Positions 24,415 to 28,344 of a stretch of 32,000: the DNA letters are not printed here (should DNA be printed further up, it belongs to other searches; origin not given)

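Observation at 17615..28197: Four-gene DUF499 ATPase / small protein / DUF1156 methyltransferase / PLD-SNF2 helicase module (PbeABCD- or Hma-like)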

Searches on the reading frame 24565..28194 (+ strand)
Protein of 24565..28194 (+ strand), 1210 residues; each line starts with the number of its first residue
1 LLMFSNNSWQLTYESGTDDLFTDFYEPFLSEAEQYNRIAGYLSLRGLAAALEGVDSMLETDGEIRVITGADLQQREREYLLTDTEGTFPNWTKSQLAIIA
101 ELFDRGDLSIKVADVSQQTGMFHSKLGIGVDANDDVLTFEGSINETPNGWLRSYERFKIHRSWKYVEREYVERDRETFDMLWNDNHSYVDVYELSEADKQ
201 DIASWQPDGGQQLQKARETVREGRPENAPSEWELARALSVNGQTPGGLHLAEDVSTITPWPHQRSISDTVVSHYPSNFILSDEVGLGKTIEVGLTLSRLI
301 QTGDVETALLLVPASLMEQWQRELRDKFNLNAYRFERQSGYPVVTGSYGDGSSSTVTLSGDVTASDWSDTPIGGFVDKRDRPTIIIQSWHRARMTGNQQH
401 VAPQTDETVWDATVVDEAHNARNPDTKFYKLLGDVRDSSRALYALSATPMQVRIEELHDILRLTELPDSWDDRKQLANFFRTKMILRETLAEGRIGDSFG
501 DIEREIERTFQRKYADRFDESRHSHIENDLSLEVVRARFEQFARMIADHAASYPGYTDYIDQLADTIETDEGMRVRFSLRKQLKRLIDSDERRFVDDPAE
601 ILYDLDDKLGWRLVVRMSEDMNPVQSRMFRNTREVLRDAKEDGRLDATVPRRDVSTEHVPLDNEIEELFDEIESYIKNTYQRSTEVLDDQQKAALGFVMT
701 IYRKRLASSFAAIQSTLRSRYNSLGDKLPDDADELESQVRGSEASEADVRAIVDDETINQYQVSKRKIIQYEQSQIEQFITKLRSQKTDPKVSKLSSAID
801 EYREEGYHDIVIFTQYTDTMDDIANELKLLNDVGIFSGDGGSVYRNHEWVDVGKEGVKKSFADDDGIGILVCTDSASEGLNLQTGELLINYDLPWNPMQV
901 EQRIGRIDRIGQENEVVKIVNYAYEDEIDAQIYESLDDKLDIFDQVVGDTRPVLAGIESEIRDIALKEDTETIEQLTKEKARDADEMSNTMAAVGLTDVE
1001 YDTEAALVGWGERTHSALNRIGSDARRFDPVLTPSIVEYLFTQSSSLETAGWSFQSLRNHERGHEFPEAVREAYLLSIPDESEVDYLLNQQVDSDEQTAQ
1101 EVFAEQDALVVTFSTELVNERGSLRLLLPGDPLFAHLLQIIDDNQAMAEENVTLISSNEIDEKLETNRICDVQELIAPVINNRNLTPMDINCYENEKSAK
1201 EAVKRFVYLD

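Call 3: search_protein_families(library=pfam, proteins=[window:24565-28194:+], max_evalue=0.01)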
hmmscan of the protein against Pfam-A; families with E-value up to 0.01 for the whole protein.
window:24565-28194:+ (1210 aa): 5 families
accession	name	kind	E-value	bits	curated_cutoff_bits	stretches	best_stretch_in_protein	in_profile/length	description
PF00176.29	SNF2-rel_dom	-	3.4e-17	62.9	24.9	1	276-481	18-194/290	SNF2-related domain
PF00271.37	Helicase_C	-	6e-16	59.1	23.5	1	795-911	6-110/110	Helicase conserved C-terminal domain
PF04851.21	ResIII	-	1.2e-05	25.7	22.5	1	258-449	3-162/164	Type III restriction enzyme, res subunit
PF13091.12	PLDc_2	-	2.5e-05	24.6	27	1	30-169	6-119/132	PLD-like domain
PF19795.4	DUF6279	-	0.0041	17.5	27.7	0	551-609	27-86/195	Family of unknown function (DUF6279)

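Call 4: search_protein_families(library=padloc, proteins=[window:24565-28194:+], max_evalue=0.01)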
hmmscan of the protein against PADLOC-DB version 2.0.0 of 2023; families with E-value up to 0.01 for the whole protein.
window:24565-28194:+ (1210 aa): 47 families (the best 25 are shown)
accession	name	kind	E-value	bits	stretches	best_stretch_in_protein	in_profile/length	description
PDLC02623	DrmD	-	3.2e-63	211.9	2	651-1005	391-712/1040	DrmD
PDLC02500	BrxHI|BrxHII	-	3.4e-60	202.6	2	666-945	344-608/933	BrxHI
PDLC02619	DrmD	-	2.7e-55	185.9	3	661-959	266-582/872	DrmD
PDLC02193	PLD_Helicase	-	3.1e-55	185.8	3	684-941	589-828/905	-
PDLC00659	HmaA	-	9.7e-55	183.9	3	728-947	430-646/1176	SNF2 helicase / DEAD-box helicase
PDLC02621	DrmD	-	5.6e-54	181.8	2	620-966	328-683/1040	DrmD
PDLC02707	PbeA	-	7.6e-52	174.8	1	5-335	3-329/672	PbeA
PDLC02504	BrxHI|BrxHII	-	6e-49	164.8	3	626-961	308-630/971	BrxHII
PDLC02704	PbeA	-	5.2e-46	155.4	1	8-332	5-331/682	PbeA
PDLC02843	DpdE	-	2.2e-40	136.4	3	705-990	477-751/1091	DpdE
PDLC02703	PbeA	-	9.2e-39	131.5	1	8-333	5-320/626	PbeA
PDLC02840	DpdE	-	1.5e-38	130.7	2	767-986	518-732/1091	DpdE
PDLC02572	DrmA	-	2.1e-33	113.3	2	651-930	352-640/1043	DrmA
PDLC02844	DpdE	-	1e-32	111.1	3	849-1001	621-776/1074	DpdE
PDLC02620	DrmD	-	7.4e-30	101.6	2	647-940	319-606/1060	DrmD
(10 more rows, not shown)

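Call 9: search_protein_families(library=ncbifam, proteins=[window:24565-28194:+], max_evalue=0.001)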
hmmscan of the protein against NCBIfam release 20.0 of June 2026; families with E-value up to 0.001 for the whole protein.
window:24565-28194:+ (1210 aa): 19 families
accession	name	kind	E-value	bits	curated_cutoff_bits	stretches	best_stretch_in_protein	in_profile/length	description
NF042964.1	phospholipD_antiphage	equivalog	8.1e-87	292.4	1100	2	603-981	505-857/895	phospholipase D-like domain-containing anti-phage protein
NF038317.1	DISARM_DrmD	equivalog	1.2e-66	225.8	610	2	633-987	322-683/1021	DISARM system SNF2-like helicase DrmD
NF041062.1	DpdE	equivalog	3.5e-57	194.1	500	2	625-983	408-716/1048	protein DpdE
NF038318.1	DISARM_DrmD_b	equivalog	4e-55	187.4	950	2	661-959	263-579/868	DISARM system SNF2-like helicase DrmD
NF003426.0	PRK04914.1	equivalog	6.7e-46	157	576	2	260-472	155-338/959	RNA polymerase-associated protein RapA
NF058637.1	helic_SCO1167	equivalog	2.5e-19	68.9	1200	2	792-956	765-919/932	SCO1167/SCO6262 family helicase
NF053675.1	pilus_reg_Snf2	equivalog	1.5e-16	59.7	1100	1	804-947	874-1008/1029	pilus expression-regulating Snf2 family helicase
NF041790.1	anti-phage_ZorD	equivalog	3.9e-13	48.3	1500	2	786-917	901-1031/1035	type I Zorya anti-phage system protein ZorD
NF010337.0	PRK13766.1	equivalog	1.3e-10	40.1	610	1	642-960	199-514/781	Hef nuclease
NF008744.0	PRK11776.1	equivalog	3.3e-08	32.5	524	1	771-938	212-363/460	ATP-dependent RNA helicase DbpA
NF053631.1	RNA_helic_CshA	equivalog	9.6e-07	28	646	1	859-943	281-363/434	degradosome RNA helicase CshA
NF008394.0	PRK11192.1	equivalog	1.6e-06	27.2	507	1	771-956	216-384/441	ATP-dependent RNA helicase SrmB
NF053711.1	RNA_heli_RhlE1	exception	2.2e-06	26.7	750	1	802-921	239-349/434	RNA helicase RhlE1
NF003390.0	PRK04537.1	equivalog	7.6e-06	25.3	732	1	866-959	307-403/572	ATP-dependent RNA helicase RhlB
NF003419.0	PRK04837.1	equivalog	2e-05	23.5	588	1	857-921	298-361/424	ATP-dependent RNA helicase RhlB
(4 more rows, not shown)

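Call 51: search_dna_similar(query=window:24571-28194:+, collection=plasmids, mode=protein, max_rows=40, rows=spread)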
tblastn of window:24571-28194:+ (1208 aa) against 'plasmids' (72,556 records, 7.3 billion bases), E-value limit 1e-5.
Records with a match: 749; places in all: 798; records where one place covers at least 80% of the query: 40.
Best place of each record, by identity: <60% 749.
By first word of the organism name: Klebsiella 43; Escherichia 40; Bacillus 36; Rhodococcus 31; Thermus 28; Nostoc 27; Acinetobacter 25; Deinococcus 25; Lactococcus 23; Enterococcus 18; and 184 more.
By predicted mobility (MOB-suite, as given by PLSDB): non-mobilizable 424; conjugative 179; mobilizable 146.
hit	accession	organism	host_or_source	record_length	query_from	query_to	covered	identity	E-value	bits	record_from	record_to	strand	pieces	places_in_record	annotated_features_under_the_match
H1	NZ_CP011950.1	Haloferax gibbonsii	whole genome,saline saltern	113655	6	1136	94%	46.3%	0e+0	941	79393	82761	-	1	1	helicase-related protein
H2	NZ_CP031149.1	Haloplanus rubicundus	solar salt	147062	2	1168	97%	35.2%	0e+0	656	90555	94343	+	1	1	helicase-related protein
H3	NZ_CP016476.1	Picosynechococcus sp. PCC 7003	cell culture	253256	7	1000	82%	28.3%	8e-104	370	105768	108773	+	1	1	helicase-related protein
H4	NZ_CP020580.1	Acinetobacter baumannii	Homo sapiens,Bronchial washing fluid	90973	11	941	59%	26.9%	1e-23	189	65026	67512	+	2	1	phospholipase D-like domain-containing anti-phage protein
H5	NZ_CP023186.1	Klebsiella michiganensis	patient,China: The First Affiliated ...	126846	253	946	44%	31.5%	2e-26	215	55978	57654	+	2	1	SNF2-related protein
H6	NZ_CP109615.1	Klebsiella sp. KP20-425-1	Homo sapiens,pure culture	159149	253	946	44%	31.5%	2e-26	215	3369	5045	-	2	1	SNF2-related protein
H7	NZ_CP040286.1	Nostoc sp. C057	Phaeoceros,pure culture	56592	252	969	46%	29.4%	2e-17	186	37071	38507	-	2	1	SNF2-related protein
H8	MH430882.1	Salmonella enterica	-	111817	259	959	44%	29.9%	1e-20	183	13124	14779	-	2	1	rapA_2: RNA polymerase-associated protein RapA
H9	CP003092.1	Burkholderia sp. YI23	-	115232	253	946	44%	29.8%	6e-25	209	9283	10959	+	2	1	Prophage helicase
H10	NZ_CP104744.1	Haloferax lucentense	-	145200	246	1004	38%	33.3%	4e-22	195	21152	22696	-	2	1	SNF2-related protein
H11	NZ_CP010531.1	Haloarcula sp. CBA1115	monoisolate,Solar salt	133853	182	956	40%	30.9%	2e-19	180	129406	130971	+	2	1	SNF2-related protein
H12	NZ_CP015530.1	Rhodococcus sp. WB1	soil,PCBs contaminated soil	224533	227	946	43%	27.8%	1e-20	181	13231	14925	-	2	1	helicase-related protein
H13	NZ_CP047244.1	Trichormus variabilis 0441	cell culture,thermal spring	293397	252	939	47%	23.7%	6e-12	153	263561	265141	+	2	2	DEAD/DEAH box helicase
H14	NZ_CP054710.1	Halarchaeum sp. CBA1220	solar salt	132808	259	953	32%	31.2%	1e-26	197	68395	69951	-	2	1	helicase-related protein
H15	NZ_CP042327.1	Euhalothece natronophila Z-M001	cell culture,soda lake Magadi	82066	254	951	32%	28.3%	3e-12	141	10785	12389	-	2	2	helicase-related protein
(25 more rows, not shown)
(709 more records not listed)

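Call 52: get_annotated_region(hit=H4, flank=9000)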
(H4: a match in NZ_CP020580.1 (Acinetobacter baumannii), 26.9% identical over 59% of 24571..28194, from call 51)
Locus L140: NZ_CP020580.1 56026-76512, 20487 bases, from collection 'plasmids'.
description: Acinetobacter baumannii strain SSMA17 plasmid pSSMA17_1, complete sequence
organism: Acinetobacter baumannii (NCBI taxid 470)
taxonomy: Bacteria; Pseudomonadota; Gammaproteobacteria; Moraxellales; Moraxellaceae; Acinetobacter; Acinetobacter baumannii
host: -; source: Homo sapiens,Bronchial washing fluid; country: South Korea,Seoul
typing (MOB-suite, as given by PLSDB): conjugative; replicon rep_cluster_734; relaxase MOBF; mating-pair formation MPF_F
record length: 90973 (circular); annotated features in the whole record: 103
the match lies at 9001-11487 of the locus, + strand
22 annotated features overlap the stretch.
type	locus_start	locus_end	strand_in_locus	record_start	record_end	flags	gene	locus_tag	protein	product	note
CDS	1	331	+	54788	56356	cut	-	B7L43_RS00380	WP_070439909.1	Tn7-like element transposition protein TnsE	-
CDS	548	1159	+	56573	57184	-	-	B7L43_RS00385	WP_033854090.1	hypothetical protein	-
CDS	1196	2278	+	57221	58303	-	-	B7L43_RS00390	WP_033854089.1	XRE family transcriptional regulator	-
CDS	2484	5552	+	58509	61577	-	-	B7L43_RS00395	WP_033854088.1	anti-phage-associated DUF499 domain-containing protein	GO:0051607 - defense response to virus [Evidence IEA]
CDS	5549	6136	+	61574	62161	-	-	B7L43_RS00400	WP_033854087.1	anti-phage-associated DUF3780 domain-containing protein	GO:0051607 - defense response to virus [Evidence IEA]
CDS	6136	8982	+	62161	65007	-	-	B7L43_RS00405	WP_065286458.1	anti-phage-associated DUF1156 domain-containing protein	GO:0051607 - defense response to virus [Evidence IEA]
CDS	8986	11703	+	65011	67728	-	-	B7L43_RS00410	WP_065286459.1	phospholipase D-like domain-containing anti-phage protein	GO:0051607 - defense response to virus [Evidence IEA]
CDS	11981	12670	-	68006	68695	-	-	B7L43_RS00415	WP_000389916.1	DUF2786 domain-containing protein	-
CDS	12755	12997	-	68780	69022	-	-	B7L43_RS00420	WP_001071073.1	hypothetical protein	-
CDS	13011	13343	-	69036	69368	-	-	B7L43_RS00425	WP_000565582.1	hypothetical protein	-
CDS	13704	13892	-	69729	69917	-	-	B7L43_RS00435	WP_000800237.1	hypothetical protein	-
CDS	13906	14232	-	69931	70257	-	-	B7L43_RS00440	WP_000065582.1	H-NS histone family protein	-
CDS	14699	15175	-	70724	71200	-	-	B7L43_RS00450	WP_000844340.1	thermonuclease family protein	-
CDS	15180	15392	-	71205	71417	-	-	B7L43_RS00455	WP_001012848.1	hypothetical protein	-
CDS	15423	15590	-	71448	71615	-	-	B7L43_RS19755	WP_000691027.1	hypothetical protein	-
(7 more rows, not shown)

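Call 53: get_annotated_region(hit=H3, flank=9000)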
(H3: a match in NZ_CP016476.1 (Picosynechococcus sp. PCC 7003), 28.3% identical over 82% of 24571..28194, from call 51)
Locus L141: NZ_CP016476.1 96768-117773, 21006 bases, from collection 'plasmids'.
description: Picosynechococcus sp. PCC 7003 plasmid unnamed2, complete sequence
organism: Picosynechococcus sp. PCC 7003 (NCBI taxid 374981)
taxonomy: Bacteria; Cyanobacteriota; Cyanophyceae; Chroococcales; Geminocystaceae; Picosynechococcus; Picosynechococcus sp. PCC 7003
host: -; source: cell culture; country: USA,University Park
typing (MOB-suite, as given by PLSDB): mobilizable; relaxase MOBF
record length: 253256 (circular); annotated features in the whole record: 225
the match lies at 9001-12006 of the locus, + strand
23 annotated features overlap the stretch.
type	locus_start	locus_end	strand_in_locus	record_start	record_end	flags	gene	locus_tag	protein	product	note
CDS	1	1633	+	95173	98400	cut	-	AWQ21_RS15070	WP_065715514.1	DUF499 domain-containing protein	-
CDS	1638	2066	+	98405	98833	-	-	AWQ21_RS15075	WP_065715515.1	hypothetical protein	-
CDS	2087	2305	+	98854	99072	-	-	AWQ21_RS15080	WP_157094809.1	hypothetical protein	-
CDS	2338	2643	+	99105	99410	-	-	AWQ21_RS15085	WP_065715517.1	DUF433 domain-containing protein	-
CDS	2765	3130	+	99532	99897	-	-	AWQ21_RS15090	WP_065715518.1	endonuclease domain-containing protein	-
CDS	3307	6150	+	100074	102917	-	-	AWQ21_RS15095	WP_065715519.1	DUF1156 domain-containing protein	-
CDS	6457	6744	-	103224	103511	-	-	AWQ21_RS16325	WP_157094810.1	hypothetical protein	-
CDS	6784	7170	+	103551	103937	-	-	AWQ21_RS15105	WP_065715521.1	helix-turn-helix domain-containing protein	-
CDS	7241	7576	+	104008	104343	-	-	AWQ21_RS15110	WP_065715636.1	XisI protein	-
CDS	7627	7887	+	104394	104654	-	-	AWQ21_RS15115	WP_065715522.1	CopG family transcriptional regulator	-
CDS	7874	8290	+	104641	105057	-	-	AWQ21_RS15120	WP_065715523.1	PIN domain-containing protein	-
CDS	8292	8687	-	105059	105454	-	-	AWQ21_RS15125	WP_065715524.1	type II toxin-antitoxin system VapC family toxin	-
CDS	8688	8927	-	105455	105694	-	vapB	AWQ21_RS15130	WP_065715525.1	type II toxin-antitoxin system VapB family antitoxin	-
CDS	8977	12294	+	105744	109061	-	-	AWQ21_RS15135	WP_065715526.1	helicase-related protein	-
CDS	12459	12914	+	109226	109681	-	-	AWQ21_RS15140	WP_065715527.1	hypothetical protein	-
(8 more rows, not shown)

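Call 54: get_annotated_region(hit=H1, flank=9000)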
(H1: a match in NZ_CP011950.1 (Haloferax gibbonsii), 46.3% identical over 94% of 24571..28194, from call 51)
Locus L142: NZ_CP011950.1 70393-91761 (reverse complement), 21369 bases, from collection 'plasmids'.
description: Haloferax gibbonsii strain ARA6 plasmid pHG3, complete sequence
organism: Haloferax gibbonsii (NCBI taxid 35746)
taxonomy: Archaea; Euryarchaeota; Halobacteria; Halobacteriales; Haloferacaceae; Haloferax; Haloferax gibbonsii
host: -; source: whole genome,saline saltern; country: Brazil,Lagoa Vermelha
typing (MOB-suite, as given by PLSDB): non-mobilizable
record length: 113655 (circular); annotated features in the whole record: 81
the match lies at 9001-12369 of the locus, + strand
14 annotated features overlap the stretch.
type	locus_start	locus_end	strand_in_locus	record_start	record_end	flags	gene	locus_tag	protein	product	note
CDS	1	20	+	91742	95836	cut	-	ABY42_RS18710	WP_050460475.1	AAA family ATPase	-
CDS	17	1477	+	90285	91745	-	-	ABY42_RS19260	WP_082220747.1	ATP-binding protein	-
CDS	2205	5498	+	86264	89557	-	-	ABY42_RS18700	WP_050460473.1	DUF499 domain-containing protein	-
CDS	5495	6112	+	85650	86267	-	-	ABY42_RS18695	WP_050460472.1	hypothetical protein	-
CDS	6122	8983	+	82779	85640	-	-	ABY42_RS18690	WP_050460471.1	DUF1156 domain-containing protein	-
CDS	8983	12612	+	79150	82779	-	-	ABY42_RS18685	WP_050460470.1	helicase-related protein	-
CDS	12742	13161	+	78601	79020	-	-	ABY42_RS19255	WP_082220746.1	helix-turn-helix domain-containing protein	-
CDS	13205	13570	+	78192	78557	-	-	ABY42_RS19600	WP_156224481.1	type II toxin-antitoxin system PemK/MazF family toxin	-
CDS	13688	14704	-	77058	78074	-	-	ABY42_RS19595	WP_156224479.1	DUF6735 family protein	-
CDS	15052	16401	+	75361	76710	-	-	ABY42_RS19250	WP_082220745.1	restriction endonuclease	GO:0009307 - DNA restriction-modification system [Evidence IEA]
CDS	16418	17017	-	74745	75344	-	-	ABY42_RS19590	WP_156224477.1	hypothetical protein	-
CDS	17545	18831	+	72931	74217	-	-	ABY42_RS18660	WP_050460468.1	AAA family ATPase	-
CDS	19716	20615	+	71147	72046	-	-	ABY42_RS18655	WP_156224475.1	hypothetical protein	-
CDS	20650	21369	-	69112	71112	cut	-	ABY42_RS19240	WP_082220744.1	hypothetical protein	-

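Call 56: search_protein_families(library=pfam, proteins=[L140:5549-6133:+, L141:1638-2063:+, L142:5495-6109:+], max_evalue=1)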
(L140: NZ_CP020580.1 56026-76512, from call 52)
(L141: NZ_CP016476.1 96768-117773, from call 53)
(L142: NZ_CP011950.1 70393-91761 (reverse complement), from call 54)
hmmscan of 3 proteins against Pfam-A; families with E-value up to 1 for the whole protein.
L140:5549-6133:+ (195 aa): 1 family
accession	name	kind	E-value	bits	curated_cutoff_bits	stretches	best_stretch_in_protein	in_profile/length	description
PF12635.12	DUF3780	-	2.8e-74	249.3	27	1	2-181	2-180/184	Protein of unknown function (DUF3780)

L141:1638-2063:+ (142 aa): 2 families
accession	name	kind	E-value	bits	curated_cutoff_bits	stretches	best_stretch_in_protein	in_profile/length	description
PF24728.1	DUF7680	-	8.4e-46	156.1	24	1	4-142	1-141/141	Domain of unknown function (DUF7680)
PF22047.1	RecJ_C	-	0.17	12.7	30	1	106-122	33-49/110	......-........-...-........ exonuclease RecJ C-terminal domain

L142:5495-6109:+ (205 aa): 2 families
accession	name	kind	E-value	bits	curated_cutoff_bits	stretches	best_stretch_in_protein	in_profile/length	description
PF24728.1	DUF7680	-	3.8e-38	131.3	24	1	25-203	2-141/141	Domain of unknown function (DUF7680)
PF16121.10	40S_S4_C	-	0.097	12.7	27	1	132-150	20-38/48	40S ribosomal protein S4 C-terminus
